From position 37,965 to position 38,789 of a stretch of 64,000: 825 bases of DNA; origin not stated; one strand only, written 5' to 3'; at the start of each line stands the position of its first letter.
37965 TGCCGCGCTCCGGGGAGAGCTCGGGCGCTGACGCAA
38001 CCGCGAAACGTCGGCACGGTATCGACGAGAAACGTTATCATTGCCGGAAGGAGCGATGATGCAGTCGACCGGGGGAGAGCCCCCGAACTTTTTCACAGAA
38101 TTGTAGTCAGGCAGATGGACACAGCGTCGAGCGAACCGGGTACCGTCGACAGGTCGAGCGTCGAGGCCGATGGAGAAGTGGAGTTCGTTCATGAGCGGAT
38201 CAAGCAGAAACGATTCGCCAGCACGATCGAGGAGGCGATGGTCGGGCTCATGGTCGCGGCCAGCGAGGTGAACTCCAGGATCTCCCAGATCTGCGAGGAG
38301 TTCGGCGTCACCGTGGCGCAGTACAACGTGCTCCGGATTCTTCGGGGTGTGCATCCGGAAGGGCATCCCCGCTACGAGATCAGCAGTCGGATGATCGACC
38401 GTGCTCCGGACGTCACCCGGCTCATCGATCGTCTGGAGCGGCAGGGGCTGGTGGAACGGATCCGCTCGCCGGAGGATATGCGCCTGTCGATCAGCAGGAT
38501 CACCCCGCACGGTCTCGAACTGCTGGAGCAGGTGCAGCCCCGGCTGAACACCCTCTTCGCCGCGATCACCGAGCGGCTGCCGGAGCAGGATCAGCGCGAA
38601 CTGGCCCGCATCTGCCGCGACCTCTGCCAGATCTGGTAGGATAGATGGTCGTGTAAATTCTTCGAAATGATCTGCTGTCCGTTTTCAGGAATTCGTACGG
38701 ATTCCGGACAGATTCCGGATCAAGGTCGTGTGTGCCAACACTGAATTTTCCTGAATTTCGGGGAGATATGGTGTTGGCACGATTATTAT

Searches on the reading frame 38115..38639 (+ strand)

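Call 8: search_protein_families(library=pfam, proteins=[window:38115-38639:+], max_evalue=0.01)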
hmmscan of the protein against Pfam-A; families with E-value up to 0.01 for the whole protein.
window:38115-38639:+ (174 aa): 4 families
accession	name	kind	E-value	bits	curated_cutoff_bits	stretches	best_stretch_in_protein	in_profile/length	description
PF01047.28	MarR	-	2.4e-09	37.4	24.6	1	66-123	2-57/59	MarR family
PF12802.13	MarR_2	-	8.2e-08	32.7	27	1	63-123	1-60/61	MarR family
PF22381.2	Staph_reg_Sar_Rot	-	0.00011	22.7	27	1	56-137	3-82/85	Transcriptional regulator SarA/Rot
PF13463.12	HTH_27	-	0.0035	18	22.2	0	101-133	36-68/68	Winged helix DNA-binding domain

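Call 46: search_protein_families(library=ncbifam, proteins=[window:38115-38639:+], max_evalue=0.1)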
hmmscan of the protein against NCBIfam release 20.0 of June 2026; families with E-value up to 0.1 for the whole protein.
window:38115-38639:+ (174 aa): 11 families
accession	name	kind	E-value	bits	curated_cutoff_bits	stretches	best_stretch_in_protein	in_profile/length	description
TIGR02337.1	HpaR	equivalog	7.1e-15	55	121.2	1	45-169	6-128/130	homoprotocatechuate degradation operon regulator HpaR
NF008122.0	PRK10870.1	equivalog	1.7e-07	31.1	157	1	88-170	76-158/176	transcriptional repressor MprA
NF052638.1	TransRegOhrRVib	equivalog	4.9e-07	29.6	200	1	45-170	15-136/141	transcriptional regulator OhrR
NF053777.1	Saro0803TransReg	equivalog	5.9e-07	29.3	200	1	47-166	17-134/140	Saro_0803 family transcriptional regulator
NF045593.1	bilirub_TF_BilQ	equivalog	8.7e-07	28.7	125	1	88-171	49-132/135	bilirubin utilization transcriptional regulator BilQ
NF041230.1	BagL_FevM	exception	7.8e-06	26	230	1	93-171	65-142/145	MarR family transcriptional regulator BagL/FevM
NF008565.1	PRK11512.1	equivalog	1.5e-05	25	240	1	63-153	36-125/144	multiple antibiotic resistance transcriptional regulator MarR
NF052438.1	TransRegRv0880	equivalog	2.4e-05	24.2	220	1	88-163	53-128/143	Rv0880 family HTH-type transcriptional regulator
NF050133.1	TransRegFabT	equivalog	0.001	19.4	200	1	99-170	59-130/138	fatty acid biosynthesis transcriptional regulator FabT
NF002926.0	PRK03573.1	equivalog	0.005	16.8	120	1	96-169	59-132/144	transcriptional regulator SlyA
TIGR01889.1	Staph_reg_Sar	paralog_domain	0.047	14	62.6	1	57-129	15-89/109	staphylococcal accessory regulator family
